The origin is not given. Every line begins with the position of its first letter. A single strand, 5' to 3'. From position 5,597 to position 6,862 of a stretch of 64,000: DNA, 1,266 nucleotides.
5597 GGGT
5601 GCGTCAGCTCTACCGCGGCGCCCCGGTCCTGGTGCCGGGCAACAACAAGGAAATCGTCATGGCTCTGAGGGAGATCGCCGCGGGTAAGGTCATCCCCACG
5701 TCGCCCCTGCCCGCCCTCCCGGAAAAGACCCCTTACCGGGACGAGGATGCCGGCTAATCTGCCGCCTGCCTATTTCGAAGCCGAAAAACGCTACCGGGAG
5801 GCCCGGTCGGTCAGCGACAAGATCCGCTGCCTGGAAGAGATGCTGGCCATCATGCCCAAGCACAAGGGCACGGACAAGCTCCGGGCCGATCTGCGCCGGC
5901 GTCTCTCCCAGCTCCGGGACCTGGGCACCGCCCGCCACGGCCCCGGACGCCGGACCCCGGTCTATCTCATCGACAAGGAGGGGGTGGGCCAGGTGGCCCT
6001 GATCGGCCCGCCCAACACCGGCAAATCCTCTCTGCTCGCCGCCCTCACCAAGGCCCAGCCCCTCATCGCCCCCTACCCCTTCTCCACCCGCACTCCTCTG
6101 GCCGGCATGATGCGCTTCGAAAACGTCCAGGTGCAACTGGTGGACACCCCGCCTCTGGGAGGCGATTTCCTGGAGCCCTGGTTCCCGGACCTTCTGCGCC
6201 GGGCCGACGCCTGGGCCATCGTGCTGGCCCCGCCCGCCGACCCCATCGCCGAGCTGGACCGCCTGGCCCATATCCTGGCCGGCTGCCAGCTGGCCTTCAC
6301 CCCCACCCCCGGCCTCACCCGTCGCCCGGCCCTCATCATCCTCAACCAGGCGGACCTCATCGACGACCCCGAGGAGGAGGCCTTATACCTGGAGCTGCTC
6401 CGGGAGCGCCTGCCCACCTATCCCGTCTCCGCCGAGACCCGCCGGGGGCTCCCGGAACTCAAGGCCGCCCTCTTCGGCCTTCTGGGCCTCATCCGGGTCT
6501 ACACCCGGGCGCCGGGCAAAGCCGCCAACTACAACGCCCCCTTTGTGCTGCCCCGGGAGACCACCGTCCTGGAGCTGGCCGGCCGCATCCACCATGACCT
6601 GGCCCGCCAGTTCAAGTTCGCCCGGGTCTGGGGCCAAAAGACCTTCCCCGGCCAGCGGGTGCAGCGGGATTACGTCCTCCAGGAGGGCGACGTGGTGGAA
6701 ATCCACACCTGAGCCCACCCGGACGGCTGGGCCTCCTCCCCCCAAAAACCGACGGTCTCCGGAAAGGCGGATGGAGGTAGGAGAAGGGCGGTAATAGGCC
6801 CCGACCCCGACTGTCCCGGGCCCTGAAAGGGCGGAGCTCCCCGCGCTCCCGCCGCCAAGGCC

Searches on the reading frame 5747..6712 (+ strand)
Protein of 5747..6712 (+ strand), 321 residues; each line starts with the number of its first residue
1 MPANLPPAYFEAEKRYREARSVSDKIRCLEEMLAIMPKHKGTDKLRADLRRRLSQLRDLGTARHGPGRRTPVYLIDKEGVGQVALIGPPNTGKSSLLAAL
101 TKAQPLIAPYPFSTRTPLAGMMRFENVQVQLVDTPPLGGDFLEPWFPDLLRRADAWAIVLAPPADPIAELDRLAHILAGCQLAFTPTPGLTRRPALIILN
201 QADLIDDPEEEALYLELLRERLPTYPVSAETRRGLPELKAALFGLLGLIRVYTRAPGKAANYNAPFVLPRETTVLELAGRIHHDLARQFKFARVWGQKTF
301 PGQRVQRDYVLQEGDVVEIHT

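Call 4: search_protein_families(library=pfam, proteins=[window:5747-6712:+])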
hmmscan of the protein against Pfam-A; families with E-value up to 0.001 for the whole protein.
window:5747-6712:+ (321 aa): 4 families
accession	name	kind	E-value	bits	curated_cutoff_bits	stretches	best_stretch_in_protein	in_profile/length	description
PF02824.27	TGS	-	1.7e-16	60.4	22.2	1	249-321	1-60/60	TGS domain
PF01926.29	MMR_HSR1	-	1.1e-14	54.9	21.9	1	82-137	1-56/113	50S ribosome-binding GTPase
PF02421.24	FeoB_N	-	1.8e-08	34.5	27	1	82-135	2-55/156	Ferrous iron transport protein B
PF06071.19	YchF-GTPase_C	-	0.00061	20.3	27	0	269-300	18-49/84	Protein of unknown function (DUF933)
